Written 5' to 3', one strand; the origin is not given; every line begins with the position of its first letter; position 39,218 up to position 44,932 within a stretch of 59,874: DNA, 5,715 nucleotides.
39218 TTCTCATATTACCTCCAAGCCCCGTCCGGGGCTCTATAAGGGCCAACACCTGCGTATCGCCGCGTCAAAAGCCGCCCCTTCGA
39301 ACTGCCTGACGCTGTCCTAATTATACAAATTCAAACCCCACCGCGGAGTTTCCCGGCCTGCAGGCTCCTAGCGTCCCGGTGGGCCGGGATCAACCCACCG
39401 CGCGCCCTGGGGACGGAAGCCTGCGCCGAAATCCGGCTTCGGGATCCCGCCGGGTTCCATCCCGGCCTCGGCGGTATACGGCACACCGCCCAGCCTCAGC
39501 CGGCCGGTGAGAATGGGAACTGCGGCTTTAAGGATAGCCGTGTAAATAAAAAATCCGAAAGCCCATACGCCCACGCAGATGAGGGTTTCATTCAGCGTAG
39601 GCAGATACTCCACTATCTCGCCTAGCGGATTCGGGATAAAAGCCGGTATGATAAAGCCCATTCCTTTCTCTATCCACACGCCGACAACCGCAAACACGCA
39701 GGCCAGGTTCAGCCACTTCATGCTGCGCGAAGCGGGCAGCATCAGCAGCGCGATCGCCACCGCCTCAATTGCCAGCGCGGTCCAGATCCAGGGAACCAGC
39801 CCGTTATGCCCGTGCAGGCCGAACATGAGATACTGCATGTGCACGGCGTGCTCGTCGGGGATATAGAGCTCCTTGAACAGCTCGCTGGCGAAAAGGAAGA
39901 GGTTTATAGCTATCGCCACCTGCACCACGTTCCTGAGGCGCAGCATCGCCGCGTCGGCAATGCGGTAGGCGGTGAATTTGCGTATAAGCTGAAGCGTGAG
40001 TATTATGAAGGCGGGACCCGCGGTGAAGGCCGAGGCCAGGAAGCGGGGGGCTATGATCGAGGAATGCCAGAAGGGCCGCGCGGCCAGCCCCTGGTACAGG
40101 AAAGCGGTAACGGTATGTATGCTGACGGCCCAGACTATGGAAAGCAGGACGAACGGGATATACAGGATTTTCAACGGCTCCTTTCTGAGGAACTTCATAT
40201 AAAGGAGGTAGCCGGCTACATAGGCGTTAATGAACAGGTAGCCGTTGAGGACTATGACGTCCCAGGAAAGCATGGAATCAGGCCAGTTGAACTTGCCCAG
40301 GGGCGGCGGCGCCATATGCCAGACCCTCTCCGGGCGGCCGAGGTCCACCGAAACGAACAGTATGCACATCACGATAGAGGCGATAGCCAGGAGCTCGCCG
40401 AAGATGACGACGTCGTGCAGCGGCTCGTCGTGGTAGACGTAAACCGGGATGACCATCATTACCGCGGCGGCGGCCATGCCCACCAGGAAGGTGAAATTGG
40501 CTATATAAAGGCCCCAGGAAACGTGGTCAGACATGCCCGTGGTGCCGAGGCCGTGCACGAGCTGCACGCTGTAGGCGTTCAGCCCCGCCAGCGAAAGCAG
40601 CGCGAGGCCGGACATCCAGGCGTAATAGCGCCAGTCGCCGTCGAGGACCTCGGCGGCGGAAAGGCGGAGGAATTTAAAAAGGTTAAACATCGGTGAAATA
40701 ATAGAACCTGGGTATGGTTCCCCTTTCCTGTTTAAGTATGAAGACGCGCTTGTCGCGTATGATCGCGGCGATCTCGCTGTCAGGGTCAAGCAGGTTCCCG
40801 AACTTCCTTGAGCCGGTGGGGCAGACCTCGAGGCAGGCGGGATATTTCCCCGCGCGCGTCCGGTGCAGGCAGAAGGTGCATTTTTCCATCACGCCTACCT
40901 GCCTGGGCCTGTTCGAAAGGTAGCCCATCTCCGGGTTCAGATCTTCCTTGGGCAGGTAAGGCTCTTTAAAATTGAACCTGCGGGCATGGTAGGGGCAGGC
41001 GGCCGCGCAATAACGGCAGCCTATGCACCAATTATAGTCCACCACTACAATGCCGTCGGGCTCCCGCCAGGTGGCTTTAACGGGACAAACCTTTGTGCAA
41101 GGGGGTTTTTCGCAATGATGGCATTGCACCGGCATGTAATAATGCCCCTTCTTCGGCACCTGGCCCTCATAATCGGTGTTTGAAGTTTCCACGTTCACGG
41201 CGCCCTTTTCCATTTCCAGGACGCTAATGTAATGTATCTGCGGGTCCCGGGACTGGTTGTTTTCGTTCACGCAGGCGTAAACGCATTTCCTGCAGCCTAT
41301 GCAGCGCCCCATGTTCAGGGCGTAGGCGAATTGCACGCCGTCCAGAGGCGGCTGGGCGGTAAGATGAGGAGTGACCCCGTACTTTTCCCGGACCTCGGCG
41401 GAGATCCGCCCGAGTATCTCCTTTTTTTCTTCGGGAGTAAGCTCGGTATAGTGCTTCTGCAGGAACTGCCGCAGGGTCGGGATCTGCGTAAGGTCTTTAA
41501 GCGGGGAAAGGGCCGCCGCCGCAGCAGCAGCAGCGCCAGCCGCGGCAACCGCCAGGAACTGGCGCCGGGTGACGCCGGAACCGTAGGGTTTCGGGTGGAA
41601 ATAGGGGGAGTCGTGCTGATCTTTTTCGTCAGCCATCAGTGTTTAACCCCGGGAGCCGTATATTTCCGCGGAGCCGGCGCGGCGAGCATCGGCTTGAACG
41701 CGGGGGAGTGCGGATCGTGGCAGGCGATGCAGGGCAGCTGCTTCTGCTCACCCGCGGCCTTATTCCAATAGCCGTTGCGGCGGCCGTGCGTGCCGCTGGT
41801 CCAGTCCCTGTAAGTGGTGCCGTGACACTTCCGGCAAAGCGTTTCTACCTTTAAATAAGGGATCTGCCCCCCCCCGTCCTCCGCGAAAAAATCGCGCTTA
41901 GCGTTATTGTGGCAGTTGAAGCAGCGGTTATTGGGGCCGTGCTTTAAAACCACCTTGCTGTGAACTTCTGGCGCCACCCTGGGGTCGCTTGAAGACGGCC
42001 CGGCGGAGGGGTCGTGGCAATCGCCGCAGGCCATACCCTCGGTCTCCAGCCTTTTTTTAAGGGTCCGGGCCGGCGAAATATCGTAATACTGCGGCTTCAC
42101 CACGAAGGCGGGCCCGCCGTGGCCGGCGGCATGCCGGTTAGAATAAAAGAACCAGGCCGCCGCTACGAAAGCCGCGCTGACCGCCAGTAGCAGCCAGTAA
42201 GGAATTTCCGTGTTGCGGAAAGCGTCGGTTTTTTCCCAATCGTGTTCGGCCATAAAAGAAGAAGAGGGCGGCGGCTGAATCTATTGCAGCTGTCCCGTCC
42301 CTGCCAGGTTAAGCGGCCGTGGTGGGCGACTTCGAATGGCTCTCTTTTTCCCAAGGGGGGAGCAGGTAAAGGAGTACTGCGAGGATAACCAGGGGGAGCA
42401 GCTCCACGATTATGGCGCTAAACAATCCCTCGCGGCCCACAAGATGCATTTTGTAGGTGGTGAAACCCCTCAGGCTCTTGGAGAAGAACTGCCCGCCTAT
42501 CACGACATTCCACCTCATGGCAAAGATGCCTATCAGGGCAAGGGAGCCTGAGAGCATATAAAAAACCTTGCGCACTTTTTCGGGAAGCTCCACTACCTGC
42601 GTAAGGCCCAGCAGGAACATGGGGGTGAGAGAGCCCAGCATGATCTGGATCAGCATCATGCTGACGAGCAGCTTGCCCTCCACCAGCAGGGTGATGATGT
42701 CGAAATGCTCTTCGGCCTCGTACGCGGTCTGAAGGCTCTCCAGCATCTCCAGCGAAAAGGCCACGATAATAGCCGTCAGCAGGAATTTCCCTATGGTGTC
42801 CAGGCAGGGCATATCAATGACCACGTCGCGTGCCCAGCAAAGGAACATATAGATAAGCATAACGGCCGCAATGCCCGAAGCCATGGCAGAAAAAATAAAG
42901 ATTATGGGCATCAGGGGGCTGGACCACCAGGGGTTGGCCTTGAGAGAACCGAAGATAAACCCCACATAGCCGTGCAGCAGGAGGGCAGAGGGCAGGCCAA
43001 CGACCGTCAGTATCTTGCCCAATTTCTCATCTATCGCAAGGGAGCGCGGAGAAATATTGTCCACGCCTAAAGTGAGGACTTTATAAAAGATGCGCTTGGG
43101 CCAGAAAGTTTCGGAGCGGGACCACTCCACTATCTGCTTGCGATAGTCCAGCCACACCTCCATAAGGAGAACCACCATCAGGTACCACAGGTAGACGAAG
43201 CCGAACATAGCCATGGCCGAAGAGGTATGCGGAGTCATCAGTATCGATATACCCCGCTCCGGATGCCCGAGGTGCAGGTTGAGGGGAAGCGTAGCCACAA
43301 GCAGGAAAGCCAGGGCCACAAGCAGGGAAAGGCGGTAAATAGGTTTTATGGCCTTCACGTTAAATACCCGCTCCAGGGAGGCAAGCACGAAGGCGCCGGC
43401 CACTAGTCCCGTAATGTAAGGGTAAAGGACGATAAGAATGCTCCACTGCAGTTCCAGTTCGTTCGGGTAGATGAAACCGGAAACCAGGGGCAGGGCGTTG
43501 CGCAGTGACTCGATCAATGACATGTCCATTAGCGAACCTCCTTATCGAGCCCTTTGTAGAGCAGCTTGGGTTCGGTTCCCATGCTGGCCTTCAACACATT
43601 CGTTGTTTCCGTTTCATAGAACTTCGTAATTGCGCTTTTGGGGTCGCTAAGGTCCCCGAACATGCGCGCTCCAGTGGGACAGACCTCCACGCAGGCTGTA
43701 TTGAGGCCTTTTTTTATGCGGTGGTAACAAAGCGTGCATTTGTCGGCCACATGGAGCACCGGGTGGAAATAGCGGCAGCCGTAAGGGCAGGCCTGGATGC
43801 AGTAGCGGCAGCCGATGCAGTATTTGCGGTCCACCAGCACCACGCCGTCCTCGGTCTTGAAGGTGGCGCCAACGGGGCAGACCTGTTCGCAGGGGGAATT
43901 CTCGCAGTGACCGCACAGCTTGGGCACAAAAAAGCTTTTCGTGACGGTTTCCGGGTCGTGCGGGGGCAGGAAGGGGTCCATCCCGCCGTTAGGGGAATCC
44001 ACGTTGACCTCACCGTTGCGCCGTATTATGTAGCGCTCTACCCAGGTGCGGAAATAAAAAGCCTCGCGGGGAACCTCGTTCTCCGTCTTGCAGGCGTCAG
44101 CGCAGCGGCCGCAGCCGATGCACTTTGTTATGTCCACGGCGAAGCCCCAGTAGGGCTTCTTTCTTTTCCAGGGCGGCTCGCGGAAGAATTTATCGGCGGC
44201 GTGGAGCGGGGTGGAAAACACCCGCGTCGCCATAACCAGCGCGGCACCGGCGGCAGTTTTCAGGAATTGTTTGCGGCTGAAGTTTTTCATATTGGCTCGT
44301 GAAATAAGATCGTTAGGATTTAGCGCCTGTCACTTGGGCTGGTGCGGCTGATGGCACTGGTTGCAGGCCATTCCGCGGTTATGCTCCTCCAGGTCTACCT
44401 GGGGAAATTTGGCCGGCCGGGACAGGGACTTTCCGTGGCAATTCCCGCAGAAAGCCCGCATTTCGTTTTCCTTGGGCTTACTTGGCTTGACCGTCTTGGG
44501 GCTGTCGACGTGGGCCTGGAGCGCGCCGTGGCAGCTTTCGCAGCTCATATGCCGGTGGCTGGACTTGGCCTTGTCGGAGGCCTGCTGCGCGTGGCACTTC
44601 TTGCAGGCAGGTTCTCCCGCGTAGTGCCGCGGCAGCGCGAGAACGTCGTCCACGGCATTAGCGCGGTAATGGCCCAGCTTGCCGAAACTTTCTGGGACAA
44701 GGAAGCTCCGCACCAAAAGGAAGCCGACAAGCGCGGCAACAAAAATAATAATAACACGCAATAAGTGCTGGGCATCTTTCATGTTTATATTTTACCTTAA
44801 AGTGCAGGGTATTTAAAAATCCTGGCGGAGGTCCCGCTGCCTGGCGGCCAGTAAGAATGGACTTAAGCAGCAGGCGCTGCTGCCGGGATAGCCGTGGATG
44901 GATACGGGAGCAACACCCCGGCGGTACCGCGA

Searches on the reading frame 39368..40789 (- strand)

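Call 48: search_protein_families(library=pfam, proteins=[window:39368-40789:-], max_evalue=0.00001)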
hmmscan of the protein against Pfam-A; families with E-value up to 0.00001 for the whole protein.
window:39368-40789:- (473 aa): 1 family
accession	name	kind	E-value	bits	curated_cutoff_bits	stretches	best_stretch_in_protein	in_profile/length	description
PF03916.19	NrfD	-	1.6e-37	130.2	25.8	1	84-374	3-300/313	Polysulphide reductase, NrfD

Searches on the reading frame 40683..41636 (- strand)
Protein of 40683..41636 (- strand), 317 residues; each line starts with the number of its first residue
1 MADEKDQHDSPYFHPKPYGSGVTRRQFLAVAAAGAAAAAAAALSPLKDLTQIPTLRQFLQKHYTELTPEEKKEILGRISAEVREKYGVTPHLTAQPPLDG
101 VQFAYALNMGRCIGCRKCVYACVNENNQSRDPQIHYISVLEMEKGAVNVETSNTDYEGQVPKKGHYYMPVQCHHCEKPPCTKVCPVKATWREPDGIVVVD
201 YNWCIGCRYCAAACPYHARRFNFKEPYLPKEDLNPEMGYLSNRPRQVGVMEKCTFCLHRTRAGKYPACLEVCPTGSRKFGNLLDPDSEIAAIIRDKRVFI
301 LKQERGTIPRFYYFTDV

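Call 48: search_protein_families(library=pfam, proteins=[window:40683-41636:-], max_evalue=0.00001)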
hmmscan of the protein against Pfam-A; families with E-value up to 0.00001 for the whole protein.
window:40683-41636:- (317 aa): 8 families
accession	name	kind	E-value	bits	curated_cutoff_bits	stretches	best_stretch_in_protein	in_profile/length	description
PF13247.11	Fer4_11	-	6.4e-23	81.3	26.2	2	166-224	4-64/100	4Fe-4S dicluster domain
PF12838.12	Fer4_7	-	1.8e-15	57.6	27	2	204-275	2-51/52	4Fe-4S dicluster domain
PF13187.11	Fer4_9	-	1.6e-13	50.9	27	2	111-188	1-51/52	4Fe-4S dicluster domain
PF13237.11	Fer4_10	-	1e-10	41.8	25.5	0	197-273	2-53/53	4Fe-4S dicluster domain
PF00037.32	Fer4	-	6.5e-10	38.8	21.1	1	197-219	1-23/24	4Fe-4S binding domain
PF12837.12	Fer4_6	-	4.2e-09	36.4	25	0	196-218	1-23/24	4Fe-4S binding domain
PF13183.11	Fer4_8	-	7.5e-09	36.5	27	0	109-187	2-67/68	4Fe-4S dicluster domain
PF12797.12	Fer4_2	-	4.6e-07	29.8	24.5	0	196-216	2-22/22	4Fe-4S binding domain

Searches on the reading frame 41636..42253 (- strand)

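Call 48: search_protein_families(library=pfam, proteins=[window:41636-42253:-], max_evalue=0.00001)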
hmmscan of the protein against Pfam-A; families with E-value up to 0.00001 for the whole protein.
window:41636-42253:- (205 aa): 3 families
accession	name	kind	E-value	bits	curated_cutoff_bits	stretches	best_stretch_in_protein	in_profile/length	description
PF14522.11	Cytochrome_C7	-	4.8e-09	36.3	24.8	0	67-144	7-66/67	Cytochrome c7 and related cytochrome c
PF09699.15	Paired_CXXCH_1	-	1.4e-07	31.6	20.6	0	172-194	8-28/41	Doubled CXXCH motif (Paired_CXXCH_1)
PF03264.19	Cytochrom_NNT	-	3.2e-06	27.4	24.1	0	70-117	122-166/174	NapC/NirT cytochrome c family, N-terminal region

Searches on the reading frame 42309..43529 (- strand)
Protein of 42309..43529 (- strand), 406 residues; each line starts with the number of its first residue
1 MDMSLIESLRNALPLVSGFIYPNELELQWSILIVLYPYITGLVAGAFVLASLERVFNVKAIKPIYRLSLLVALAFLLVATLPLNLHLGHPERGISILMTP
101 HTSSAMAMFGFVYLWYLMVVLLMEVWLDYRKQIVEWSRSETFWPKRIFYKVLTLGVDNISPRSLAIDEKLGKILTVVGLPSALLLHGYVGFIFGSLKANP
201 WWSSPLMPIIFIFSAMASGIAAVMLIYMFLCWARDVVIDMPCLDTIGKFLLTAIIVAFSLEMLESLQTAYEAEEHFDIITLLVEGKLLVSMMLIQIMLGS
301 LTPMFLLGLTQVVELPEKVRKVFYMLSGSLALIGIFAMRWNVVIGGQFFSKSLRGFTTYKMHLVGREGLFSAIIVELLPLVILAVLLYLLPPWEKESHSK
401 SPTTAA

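Call 48: search_protein_families(library=pfam, proteins=[window:42309-43529:-], max_evalue=0.00001)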
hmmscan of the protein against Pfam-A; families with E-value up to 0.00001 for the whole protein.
window:42309-43529:- (406 aa): 1 family
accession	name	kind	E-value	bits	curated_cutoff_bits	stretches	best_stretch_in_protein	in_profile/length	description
PF03916.19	NrfD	-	2.2e-38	133.1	25.8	1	27-349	9-311/313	Polysulphide reductase, NrfD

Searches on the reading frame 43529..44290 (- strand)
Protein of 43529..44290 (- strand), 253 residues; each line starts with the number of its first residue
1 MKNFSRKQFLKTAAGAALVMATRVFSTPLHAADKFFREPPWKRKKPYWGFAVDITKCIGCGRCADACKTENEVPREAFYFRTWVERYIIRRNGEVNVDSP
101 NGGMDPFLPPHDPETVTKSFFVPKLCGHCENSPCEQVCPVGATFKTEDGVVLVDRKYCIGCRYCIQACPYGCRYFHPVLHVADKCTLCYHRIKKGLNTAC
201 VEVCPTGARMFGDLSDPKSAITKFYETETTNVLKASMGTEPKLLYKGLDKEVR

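Call 48: search_protein_families(library=pfam, proteins=[window:43529-44290:-], max_evalue=0.00001)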
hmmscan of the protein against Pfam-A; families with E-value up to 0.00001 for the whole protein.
window:43529-44290:- (253 aa): 9 families
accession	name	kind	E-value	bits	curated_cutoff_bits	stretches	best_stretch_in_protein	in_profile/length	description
PF13247.11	Fer4_11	-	4.1e-27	94.7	26.2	1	119-213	3-99/100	4Fe-4S dicluster domain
PF12838.12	Fer4_7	-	1.1e-15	58.2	27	1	56-142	1-52/52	4Fe-4S dicluster domain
PF00037.32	Fer4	-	2.7e-14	52.7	21.1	0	153-173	3-23/24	4Fe-4S binding domain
PF12837.12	Fer4_6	-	2.8e-14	52.7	25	0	150-171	1-22/24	4Fe-4S binding domain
PF12797.12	Fer4_2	-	3.2e-14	52.2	24.5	0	150-170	2-22/22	4Fe-4S binding domain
PF13237.11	Fer4_10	-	2e-13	50.5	25.5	1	122-169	5-53/53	4Fe-4S dicluster domain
PF13187.11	Fer4_9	-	7.7e-10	39.1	27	0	51-69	34-49/52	4Fe-4S dicluster domain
PF12798.12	Fer4_3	-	1e-08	35.8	27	0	185-208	1-15/15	4Fe-4S binding domain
PF25160.1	LdpA_Fe-S-bd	-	3.2e-07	30.5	27.6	0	131-171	6-41/49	LdpA Fe-S cluster-binding domain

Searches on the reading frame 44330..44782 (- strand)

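Call 48: search_protein_families(library=pfam, proteins=[window:44330-44782:-], max_evalue=0.00001)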
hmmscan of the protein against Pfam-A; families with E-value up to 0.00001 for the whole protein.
window:44330-44782:- (150 aa): 3 families
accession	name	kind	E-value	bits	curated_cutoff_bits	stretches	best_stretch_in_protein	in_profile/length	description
PF14537.11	Cytochrom_c3_2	-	3.6e-07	31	25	1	53-118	2-66/79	Cytochrome c3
PF14522.11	Cytochrome_C7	-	6.3e-06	26.4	24.8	0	74-145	9-67/67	Cytochrome c7 and related cytochrome c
PF13435.11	Cytochrome_C554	-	8e-06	27.2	20.8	0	102-144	41-83/84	Cytochrome c554 and c-prime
